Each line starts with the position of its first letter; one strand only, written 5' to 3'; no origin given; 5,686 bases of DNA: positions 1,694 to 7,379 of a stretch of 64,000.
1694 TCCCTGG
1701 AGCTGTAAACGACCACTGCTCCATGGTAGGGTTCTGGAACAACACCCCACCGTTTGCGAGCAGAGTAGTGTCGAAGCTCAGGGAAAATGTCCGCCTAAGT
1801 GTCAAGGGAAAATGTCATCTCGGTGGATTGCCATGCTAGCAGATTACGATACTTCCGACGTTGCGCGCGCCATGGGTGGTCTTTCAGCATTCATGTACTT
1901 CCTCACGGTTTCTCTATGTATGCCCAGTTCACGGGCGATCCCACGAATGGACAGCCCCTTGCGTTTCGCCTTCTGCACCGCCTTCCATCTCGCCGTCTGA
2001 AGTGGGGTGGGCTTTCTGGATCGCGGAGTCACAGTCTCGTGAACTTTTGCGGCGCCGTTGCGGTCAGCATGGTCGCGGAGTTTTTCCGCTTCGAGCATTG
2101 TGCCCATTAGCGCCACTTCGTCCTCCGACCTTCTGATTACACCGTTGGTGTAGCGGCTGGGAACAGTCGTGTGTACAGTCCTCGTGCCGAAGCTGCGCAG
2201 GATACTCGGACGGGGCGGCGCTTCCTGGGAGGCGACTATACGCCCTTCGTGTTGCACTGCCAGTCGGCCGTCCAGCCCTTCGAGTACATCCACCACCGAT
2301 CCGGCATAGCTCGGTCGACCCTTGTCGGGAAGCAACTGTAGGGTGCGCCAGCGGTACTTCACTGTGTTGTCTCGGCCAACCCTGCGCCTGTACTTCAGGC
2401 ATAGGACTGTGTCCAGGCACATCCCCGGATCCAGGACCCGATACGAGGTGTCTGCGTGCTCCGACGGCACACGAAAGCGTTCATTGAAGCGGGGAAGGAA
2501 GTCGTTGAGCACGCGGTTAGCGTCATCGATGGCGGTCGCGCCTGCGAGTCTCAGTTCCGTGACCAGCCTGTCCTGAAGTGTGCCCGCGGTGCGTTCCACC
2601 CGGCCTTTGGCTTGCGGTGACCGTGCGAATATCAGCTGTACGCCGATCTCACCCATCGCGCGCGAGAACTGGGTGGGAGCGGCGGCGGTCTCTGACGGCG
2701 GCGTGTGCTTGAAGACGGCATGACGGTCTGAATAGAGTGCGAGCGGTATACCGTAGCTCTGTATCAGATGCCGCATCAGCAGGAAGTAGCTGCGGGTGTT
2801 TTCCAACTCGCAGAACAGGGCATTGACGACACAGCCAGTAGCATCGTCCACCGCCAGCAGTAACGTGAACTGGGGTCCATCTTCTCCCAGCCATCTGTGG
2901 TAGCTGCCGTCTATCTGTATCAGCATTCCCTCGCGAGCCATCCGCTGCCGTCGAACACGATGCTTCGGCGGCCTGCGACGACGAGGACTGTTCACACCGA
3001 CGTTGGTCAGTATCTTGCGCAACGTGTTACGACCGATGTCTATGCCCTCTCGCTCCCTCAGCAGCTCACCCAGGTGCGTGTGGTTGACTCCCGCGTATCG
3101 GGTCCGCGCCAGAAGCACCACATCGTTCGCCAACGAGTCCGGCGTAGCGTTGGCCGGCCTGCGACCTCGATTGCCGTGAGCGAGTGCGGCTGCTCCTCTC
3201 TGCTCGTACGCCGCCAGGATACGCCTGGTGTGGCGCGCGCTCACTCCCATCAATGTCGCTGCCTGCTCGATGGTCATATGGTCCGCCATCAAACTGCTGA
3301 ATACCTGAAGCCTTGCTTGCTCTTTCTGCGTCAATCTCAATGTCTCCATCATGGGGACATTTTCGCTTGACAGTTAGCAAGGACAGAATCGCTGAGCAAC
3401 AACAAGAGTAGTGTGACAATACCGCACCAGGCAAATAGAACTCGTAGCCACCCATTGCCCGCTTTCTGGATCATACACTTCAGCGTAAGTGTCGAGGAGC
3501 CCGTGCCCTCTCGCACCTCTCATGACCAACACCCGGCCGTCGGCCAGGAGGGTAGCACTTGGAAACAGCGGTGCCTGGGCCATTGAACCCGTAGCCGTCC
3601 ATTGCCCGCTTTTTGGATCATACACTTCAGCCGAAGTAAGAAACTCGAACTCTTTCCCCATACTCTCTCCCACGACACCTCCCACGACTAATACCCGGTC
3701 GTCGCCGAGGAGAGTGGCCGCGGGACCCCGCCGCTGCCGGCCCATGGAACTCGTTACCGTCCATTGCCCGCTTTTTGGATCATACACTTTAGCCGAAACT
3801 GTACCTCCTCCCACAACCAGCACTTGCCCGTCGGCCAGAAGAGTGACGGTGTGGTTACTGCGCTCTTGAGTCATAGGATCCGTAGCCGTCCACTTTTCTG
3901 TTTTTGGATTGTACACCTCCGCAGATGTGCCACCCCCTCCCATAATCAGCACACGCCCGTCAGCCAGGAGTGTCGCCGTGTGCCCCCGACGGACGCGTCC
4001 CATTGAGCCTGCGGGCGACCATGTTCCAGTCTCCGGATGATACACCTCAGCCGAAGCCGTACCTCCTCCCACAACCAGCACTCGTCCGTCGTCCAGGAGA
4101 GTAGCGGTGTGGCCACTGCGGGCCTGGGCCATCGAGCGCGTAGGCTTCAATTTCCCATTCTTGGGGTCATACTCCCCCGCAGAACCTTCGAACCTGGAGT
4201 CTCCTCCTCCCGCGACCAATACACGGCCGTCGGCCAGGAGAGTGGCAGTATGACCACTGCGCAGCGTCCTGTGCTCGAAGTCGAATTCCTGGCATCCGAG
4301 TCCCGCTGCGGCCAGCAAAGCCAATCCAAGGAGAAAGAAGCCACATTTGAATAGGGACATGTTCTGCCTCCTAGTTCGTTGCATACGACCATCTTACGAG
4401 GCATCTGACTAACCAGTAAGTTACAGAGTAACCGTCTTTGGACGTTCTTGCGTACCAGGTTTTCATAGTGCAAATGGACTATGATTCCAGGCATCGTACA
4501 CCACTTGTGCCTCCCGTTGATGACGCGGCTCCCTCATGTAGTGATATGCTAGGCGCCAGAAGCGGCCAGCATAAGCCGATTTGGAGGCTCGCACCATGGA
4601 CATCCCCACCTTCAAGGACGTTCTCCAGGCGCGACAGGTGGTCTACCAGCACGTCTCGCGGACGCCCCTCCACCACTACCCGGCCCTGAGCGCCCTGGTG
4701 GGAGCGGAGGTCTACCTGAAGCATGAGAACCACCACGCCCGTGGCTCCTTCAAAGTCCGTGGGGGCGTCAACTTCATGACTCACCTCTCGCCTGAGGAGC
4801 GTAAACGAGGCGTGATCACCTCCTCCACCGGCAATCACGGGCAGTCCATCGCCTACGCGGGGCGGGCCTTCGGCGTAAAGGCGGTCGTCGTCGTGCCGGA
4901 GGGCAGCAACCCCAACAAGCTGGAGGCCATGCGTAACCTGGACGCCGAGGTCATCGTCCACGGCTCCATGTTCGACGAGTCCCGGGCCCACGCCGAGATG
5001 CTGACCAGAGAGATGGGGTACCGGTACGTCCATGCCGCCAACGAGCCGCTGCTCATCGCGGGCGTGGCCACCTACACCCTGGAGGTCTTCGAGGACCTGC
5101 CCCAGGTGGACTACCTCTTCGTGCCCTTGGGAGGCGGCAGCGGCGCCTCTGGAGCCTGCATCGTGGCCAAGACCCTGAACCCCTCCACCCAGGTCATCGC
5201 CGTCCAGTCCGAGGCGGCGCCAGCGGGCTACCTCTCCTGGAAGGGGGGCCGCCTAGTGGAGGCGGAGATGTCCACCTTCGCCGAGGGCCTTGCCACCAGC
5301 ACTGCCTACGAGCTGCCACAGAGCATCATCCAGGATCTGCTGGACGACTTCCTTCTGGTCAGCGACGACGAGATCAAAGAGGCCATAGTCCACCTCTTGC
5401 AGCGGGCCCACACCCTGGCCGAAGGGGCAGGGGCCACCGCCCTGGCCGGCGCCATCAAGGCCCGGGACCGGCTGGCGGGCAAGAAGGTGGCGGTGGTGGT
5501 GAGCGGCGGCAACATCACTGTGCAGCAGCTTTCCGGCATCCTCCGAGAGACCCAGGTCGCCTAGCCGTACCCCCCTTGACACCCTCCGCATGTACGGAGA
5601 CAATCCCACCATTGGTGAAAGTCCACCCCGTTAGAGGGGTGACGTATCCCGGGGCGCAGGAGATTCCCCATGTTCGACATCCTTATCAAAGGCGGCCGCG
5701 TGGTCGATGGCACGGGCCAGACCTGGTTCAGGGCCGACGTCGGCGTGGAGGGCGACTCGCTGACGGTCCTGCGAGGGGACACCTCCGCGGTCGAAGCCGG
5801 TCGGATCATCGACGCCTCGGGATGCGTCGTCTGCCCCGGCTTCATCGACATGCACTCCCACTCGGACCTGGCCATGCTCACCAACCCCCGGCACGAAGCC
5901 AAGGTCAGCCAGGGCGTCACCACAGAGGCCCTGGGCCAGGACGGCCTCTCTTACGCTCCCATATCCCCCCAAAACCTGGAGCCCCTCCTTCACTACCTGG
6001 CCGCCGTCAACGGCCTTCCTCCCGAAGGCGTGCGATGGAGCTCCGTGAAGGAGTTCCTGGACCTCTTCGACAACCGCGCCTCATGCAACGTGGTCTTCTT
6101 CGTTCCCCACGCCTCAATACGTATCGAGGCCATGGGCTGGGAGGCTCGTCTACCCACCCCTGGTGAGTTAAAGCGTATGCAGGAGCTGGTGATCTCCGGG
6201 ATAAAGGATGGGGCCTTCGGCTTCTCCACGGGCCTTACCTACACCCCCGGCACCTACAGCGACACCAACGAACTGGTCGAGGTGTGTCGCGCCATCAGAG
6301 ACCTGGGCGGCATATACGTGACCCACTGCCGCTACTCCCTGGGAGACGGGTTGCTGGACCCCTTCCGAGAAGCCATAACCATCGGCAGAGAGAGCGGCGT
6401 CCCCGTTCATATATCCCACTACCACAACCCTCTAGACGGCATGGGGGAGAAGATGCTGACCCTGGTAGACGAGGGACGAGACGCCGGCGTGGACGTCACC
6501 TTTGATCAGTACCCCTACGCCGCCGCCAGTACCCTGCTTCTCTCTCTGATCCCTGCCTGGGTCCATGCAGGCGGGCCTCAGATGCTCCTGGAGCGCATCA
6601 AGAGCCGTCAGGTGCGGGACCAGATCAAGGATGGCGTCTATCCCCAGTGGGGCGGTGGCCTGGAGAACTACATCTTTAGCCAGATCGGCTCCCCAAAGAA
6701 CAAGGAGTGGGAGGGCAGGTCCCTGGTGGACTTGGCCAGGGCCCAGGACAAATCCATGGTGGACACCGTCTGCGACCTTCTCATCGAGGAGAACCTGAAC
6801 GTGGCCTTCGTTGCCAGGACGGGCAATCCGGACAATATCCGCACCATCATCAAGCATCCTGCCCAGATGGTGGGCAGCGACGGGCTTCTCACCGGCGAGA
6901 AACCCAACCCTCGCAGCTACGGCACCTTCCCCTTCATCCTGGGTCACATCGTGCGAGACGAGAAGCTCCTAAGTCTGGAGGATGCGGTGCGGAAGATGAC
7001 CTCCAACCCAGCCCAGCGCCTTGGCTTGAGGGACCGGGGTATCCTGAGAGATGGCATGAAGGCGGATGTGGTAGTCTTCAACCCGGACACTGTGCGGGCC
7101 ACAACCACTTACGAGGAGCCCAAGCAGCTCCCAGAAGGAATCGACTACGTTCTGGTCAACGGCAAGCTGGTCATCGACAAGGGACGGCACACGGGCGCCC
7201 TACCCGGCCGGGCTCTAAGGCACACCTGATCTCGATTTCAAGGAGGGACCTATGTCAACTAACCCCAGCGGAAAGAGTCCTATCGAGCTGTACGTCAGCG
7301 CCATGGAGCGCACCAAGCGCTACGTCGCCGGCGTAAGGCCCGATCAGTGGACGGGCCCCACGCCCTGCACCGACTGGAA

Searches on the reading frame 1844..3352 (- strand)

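Call 37: search_protein_families(library=pfam, proteins=[window:1844-3352:-], max_evalue=0.00001)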
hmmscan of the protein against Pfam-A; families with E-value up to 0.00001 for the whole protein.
window:1844-3352:- (502 aa): 4 families
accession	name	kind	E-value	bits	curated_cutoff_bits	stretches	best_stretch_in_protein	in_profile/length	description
PF13384.12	HTH_23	-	1.2e-13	50.9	24.6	1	9-57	2-49/50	Homeodomain-like domain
PF13518.12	HTH_28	-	4.6e-12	46.2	25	1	14-65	2-52/52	Helix-turn-helix domain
PF13551.12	HTH_29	-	3.5e-10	40.3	28.1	1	21-69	8-56/64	Winged helix-turn helix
PF01381.28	HTH_3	-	9e-06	26.1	23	0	463-493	6-36/55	Helix-turn-helix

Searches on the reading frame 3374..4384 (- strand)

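Call 37: search_protein_families(library=pfam, proteins=[window:3374-4384:-], max_evalue=0.00001)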
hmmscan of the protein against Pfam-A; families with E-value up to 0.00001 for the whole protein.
window:3374-4384:- (336 aa): 10 families
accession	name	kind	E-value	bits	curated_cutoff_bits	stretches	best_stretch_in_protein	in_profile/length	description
PF13964.12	Kelch_6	-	9.5e-33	111.5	25.3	0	89-129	2-47/50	Kelch motif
PF24681.1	Kelch_KLHDC2_KLHL20_DRC7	-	2.8e-31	109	50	3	91-272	1-201/221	KLHDC2/KLHL20/DRC7 Kelch-repeats domain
PF01344.31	Kelch_1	-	5.7e-28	96.5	20.1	1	218-268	1-45/46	Kelch motif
PF13415.12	Kelch_3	-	2.3e-27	95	22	0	145-182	4-47/48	Galactose oxidase, central domain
PF13418.12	Kelch_4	-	7.9e-26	90.2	21.6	0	88-128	1-47/49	Galactose oxidase, central domain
PF07646.21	Kelch_2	-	1.4e-20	72.5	21.3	0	218-267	1-46/48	Kelch motif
PF25210.1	Kelch_FKB95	-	1.6e-18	67.7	70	1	120-215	68-169/268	FKB95, Kelch-repeats domain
PF24981.1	Beta-prop_ATRN-LZTR1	-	7.7e-18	65.2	50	0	200-293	184-282/289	Attractin/LZTR1 beta-propeller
PF24996.1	NANM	-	3.3e-11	43.1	45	0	244-299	160-215/350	N-acetylneuraminate epimerase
PF07250.17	Glyoxal_oxid_N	-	3.1e-09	36.9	37.5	0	182-289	74-187/243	Glyoxal oxidase N-terminus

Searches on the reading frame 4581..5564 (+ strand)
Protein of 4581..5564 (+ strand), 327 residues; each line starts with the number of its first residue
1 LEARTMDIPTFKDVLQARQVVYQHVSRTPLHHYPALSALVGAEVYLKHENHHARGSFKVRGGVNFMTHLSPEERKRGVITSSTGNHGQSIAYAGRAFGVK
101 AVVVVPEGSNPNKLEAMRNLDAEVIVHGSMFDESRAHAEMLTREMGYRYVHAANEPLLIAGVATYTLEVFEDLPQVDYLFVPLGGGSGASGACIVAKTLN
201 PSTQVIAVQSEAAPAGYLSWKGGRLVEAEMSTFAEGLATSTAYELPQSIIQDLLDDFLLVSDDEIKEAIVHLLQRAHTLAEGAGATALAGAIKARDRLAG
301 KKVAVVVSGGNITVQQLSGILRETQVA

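Call 37: search_protein_families(library=pfam, proteins=[window:4581-5564:+], max_evalue=0.00001)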
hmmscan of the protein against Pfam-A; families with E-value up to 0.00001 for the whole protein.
window:4581-5564:+ (327 aa): 1 family
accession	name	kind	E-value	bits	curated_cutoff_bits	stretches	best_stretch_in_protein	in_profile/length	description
PF00291.31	PALP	-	3.6e-76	256.8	35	1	22-309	2-295/295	Pyridoxal-phosphate dependent enzyme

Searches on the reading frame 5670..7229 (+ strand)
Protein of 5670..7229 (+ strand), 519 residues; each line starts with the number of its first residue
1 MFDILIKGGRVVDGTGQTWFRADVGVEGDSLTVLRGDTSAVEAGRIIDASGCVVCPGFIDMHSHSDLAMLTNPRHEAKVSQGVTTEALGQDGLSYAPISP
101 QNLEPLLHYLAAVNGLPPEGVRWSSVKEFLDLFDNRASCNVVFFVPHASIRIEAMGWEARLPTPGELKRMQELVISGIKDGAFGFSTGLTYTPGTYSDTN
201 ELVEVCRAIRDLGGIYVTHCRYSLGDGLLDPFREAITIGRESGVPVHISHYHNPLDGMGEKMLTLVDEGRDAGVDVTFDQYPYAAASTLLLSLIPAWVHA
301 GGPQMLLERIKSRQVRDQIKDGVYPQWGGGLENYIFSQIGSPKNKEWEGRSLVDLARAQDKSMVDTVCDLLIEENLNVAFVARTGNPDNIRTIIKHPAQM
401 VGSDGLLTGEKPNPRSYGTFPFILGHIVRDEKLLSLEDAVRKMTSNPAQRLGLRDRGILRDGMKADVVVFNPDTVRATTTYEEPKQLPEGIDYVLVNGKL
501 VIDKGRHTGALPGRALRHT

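Call 37: search_protein_families(library=pfam, proteins=[window:5670-7229:+], max_evalue=0.00001)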
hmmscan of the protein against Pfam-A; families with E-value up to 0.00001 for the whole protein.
window:5670-7229:+ (519 aa): 2 families
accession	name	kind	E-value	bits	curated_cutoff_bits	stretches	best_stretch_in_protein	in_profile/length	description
PF07969.17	Amidohydro_3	-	1.5e-31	110.8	29.7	1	45-501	1-471/472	Amidohydrolase family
PF01979.26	Amidohydro_1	-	1.8e-11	44.3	25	1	399-501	245-345/345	Amidohydrolase family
